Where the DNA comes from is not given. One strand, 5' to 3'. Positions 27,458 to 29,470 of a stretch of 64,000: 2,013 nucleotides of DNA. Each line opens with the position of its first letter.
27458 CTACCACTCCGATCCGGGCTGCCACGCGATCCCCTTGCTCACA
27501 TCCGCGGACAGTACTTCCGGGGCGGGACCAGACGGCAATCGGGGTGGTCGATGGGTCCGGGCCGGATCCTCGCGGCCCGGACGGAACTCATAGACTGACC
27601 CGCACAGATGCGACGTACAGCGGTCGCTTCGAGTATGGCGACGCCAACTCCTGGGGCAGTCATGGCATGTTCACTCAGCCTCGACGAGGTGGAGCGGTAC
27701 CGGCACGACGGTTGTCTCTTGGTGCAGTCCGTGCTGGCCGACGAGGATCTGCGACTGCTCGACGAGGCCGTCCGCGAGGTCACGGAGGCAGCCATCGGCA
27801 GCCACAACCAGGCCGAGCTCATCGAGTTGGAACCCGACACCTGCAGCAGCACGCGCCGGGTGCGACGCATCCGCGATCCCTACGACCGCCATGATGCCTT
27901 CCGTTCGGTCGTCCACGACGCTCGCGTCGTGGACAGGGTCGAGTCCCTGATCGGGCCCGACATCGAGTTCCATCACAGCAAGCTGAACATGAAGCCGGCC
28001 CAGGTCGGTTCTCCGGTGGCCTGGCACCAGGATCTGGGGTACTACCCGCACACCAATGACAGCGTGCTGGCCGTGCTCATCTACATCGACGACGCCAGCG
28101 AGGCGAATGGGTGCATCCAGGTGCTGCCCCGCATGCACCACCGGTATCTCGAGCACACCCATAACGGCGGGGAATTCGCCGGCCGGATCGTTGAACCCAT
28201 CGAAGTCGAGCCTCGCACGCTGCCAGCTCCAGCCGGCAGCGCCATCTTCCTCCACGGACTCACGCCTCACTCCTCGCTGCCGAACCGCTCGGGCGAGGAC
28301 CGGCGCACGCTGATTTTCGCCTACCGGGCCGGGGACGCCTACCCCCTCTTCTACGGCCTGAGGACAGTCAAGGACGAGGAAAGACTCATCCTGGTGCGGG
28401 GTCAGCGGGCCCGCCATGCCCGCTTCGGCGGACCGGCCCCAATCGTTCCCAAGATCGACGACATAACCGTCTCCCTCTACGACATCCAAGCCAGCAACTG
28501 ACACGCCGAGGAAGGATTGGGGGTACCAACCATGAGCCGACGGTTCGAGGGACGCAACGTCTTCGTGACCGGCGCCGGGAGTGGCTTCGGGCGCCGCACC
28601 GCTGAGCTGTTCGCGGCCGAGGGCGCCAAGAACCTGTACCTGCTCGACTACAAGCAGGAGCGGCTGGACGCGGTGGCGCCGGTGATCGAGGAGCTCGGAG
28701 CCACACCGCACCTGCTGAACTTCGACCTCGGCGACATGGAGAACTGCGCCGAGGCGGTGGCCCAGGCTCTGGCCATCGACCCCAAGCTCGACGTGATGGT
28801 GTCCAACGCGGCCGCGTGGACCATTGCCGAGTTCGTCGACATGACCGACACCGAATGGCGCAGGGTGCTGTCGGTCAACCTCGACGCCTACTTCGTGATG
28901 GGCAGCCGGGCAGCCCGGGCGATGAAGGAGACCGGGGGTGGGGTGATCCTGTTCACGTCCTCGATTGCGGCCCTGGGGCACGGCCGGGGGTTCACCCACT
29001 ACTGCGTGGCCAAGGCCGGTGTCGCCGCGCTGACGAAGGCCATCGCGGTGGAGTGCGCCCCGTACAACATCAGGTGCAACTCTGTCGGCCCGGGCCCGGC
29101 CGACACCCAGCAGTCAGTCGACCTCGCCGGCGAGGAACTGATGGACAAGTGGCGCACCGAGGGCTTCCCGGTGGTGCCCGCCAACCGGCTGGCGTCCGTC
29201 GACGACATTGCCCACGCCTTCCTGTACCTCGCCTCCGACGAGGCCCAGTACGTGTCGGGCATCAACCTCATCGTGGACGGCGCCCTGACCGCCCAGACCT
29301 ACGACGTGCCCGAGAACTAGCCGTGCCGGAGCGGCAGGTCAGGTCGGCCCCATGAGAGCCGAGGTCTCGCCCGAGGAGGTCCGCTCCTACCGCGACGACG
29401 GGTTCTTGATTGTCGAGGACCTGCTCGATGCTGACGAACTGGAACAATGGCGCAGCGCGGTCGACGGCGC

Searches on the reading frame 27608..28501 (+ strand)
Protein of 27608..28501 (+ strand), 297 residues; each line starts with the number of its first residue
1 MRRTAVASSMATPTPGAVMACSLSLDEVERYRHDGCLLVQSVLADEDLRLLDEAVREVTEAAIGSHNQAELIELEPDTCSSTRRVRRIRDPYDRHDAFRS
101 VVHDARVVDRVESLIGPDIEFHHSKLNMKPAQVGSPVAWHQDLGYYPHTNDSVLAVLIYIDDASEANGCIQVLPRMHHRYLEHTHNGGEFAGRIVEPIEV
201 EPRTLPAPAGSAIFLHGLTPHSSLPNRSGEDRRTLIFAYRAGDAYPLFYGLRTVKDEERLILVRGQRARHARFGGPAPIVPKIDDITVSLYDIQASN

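Call 4: search_protein_families(library=pfam, proteins=[window:27608-28501:+], max_evalue=0.01)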
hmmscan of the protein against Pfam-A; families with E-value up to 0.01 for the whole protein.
window:27608-28501:+ (297 aa): 1 family
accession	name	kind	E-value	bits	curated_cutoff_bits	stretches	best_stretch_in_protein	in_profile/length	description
PF05721.19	PhyH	-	1.5e-28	101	22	1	31-233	1-212/213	Phytanoyl-CoA dioxygenase (PhyH)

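Call 11: search_solved_structures(query=window:27608-28501:+, max_evalue=0.01)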
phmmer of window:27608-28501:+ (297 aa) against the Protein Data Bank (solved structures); distinct sequences matched with E-value up to 0.01: 17.
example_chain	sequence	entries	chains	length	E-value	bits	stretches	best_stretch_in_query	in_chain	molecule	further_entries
7dzz_A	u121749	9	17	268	1.4e-12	50.8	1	23-241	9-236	Phytanoyl-CoA dioxygenase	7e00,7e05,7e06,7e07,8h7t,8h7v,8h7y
7e01_A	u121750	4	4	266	1.4e-12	50.8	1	23-241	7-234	Phytanoyl-CoA dioxygenase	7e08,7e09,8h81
5nch_A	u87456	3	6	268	5.3e-12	48.9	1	22-240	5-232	Leucine hydroxylase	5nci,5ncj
7dt0_A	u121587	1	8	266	2.5e-11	46.7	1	23-241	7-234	Phytanoyl-CoA dioxygenase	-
3emr_A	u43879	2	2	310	1.7e-10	44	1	23-181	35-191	EctD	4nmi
2a1x_A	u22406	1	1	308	2e-10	43.7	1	23-245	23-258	Phytanoyl-CoA dioxygenase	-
4xab_A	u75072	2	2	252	2.5e-10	43.4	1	117-242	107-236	EvdO2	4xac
6zyk_A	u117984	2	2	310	8.8e-09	38.3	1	101-232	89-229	Monooxygenase | Uncharacterized protein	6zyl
4mhr_A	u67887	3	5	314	2.4e-08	36.9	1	27-182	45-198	Ectoine hydroxylase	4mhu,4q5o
4xbz_A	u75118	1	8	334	9.5e-08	35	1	24-243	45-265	EvdO1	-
2opw_A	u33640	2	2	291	1.1e-07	34.8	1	85-237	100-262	PHYHD1 protein | Phytanoyl-CoA dioxygenase domain-containing protein 1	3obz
9c9n_A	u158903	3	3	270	8.5e-06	28.5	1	128-243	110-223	Fe/2-OG dependent dioxygenase MysH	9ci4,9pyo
9pze_A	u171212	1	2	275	8.8e-06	28.5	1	128-243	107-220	Fe/2-OG dependent dioxygenase MysH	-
5epa_A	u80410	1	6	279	9.1e-06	28.5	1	11-243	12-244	SnoK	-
4xaa_A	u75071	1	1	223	1.9e-05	27.4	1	27-242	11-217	Putative oxygenase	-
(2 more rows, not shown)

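Call 44: search_protein_families(library=ncbifam, proteins=[window:27662-28501:+], max_evalue=0.00001)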
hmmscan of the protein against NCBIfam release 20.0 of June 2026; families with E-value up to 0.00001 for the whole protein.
window:27662-28501:+ (279 aa): 3 families
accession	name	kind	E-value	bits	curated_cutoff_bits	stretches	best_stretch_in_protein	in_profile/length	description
NF052437.1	MPhHdxlPhnYGIM8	equivalog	7.1e-20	71.5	500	1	1-223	1-215/260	methylphosphonate hydroxylase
TIGR02408.1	ectoine_ThpD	equivalog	1.2e-15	57.6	336.5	1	4-164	16-174/277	ectoine hydroxylase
TIGR01762.1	chlorin-enz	subfamily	5.3e-06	26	226.3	0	73-163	57-161/288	chlorinating enzyme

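Call 97: search_protein_representatives(protein=window:27662-28501:+)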
Query: 279 residues. Proteins with E-value up to 0.001 (for the whole library): 5647; up to 1e-10: 1241; up to 1e-30: 78. The best 150 are listed.
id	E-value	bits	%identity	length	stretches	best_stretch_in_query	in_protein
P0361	2.4e-100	351.9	60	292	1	3-278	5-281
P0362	2.1e-80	286.5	51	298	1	3-276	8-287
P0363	1.3e-71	257.6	63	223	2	4-130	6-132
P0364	4.4e-69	249.4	46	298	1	8-277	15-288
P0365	2.1e-67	243.9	50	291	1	6-229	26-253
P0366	2.8e-58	213.9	42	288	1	5-277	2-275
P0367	5.6e-52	193.2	41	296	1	4-278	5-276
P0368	7.6e-52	192.8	43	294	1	2-277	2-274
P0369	2.0e-51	191.4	49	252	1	6-180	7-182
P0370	5.3e-49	183.5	46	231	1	8-199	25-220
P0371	4.0e-48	180.6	77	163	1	163-278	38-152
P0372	1.3e-47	178.9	59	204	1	5-146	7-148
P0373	1.9e-47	178.3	40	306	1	4-277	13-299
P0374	2.0e-46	175.0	51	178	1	110-269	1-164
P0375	3.1e-46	174.4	41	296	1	10-255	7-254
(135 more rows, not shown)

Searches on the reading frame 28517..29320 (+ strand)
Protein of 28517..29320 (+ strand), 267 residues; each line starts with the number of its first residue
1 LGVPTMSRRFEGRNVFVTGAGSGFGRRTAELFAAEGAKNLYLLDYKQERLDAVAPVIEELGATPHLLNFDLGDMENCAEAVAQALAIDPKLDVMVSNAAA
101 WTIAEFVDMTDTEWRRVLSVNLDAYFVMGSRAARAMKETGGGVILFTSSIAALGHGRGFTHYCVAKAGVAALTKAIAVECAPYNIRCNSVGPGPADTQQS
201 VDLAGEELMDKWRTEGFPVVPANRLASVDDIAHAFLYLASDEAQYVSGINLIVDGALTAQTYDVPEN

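Call 4: search_protein_families(library=pfam, proteins=[window:28517-29320:+], max_evalue=0.01)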
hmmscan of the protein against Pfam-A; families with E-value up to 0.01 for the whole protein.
window:28517-29320:+ (267 aa): 4 families
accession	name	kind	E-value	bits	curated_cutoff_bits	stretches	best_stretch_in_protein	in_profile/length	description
PF13561.12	adh_short_C2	-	3.4e-51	174.6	27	1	19-255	1-233/236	Enoyl-(Acyl carrier protein) reductase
PF00106.31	adh_short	-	2.2e-44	151.7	26.6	1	14-200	2-187/195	short chain dehydrogenase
PF08659.16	KR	-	1.1e-12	48.7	22.6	1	15-174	3-161/180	KR domain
PF23441.1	SDR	-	7.7e-05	22.6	27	1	14-256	9-254/258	SDR-like rossmann domain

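Call 83: search_protein_families(library=ncbifam, proteins=[window:28517-29320:+], max_evalue=1e-10)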
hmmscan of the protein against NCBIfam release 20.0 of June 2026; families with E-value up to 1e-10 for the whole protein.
window:28517-29320:+ (267 aa): 197 families (the best 25 are shown)
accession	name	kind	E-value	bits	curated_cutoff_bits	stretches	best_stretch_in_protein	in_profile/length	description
NF005559.1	PRK07231.1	subfamily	6.2e-57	192.9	215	1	9-258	1-248/249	glucose 1-dehydrogenase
NF009468.0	PRK12826.1-4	equivalog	2.3e-55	188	318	1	6-256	1-246/256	SDR family oxidoreductase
NF052558.1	MBtsdlDhBudC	equivalog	1.4e-51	175.4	270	1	10-261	1-245/250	meso-2,3-butanediol dehydrogenase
NF004791.0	PRK06138.1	equivalog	1.9e-51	174.8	312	1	9-260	2-252/252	SDR family oxidoreductase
TIGR01830.1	3oxo_ACP_reduc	equivalog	2.3e-47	161.7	297.75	1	15-257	1-238/239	3-oxoacyl-[acyl-carrier-protein] reductase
NF053807.1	RhamDHLra1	equivalog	8.5e-47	160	400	1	11-257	3-247/252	L-rhamnose 1-dehydrogenase Lra1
NF005446.0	PRK07035.1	equivalog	1.8e-45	155.2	373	1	10-258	9-254/255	SDR family oxidoreductase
TIGR03971.1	SDR_subfam_1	subfamily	6.9e-45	153.5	300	1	10-258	1-269/271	mycofactocin-coupled SDR family oxidoreductase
NF005473.0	PRK07069.1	equivalog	1.3e-44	152.8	339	1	6-259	4-261/262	SDR family oxidoreductase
NF005681.0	PRK07478.1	subfamily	2.1e-44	151.8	267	1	9-258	3-250/254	SDR family oxidoreductase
NF004198.0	PRK05653.1-3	equivalog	2.2e-44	151.8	296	1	9-257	4-246/248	3-oxoacyl-ACP reductase FabG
NF004202.0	PRK05653.2-2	equivalog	6e-44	150.5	333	1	7-256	2-246/259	3-oxoacyl-ACP reductase FabG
NF009466.0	PRK12826.1-2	subfamily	2.5e-43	148.3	222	1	13-258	4-245/248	3-oxoacyl-ACP reductase FabG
NF009384.0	PRK12743.1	equivalog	8.3e-43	146.4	264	1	14-259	8-249/258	SDR family oxidoreductase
NF005469.0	PRK07063.1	equivalog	1.9e-42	145.6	306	1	7-259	2-256/260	SDR family oxidoreductase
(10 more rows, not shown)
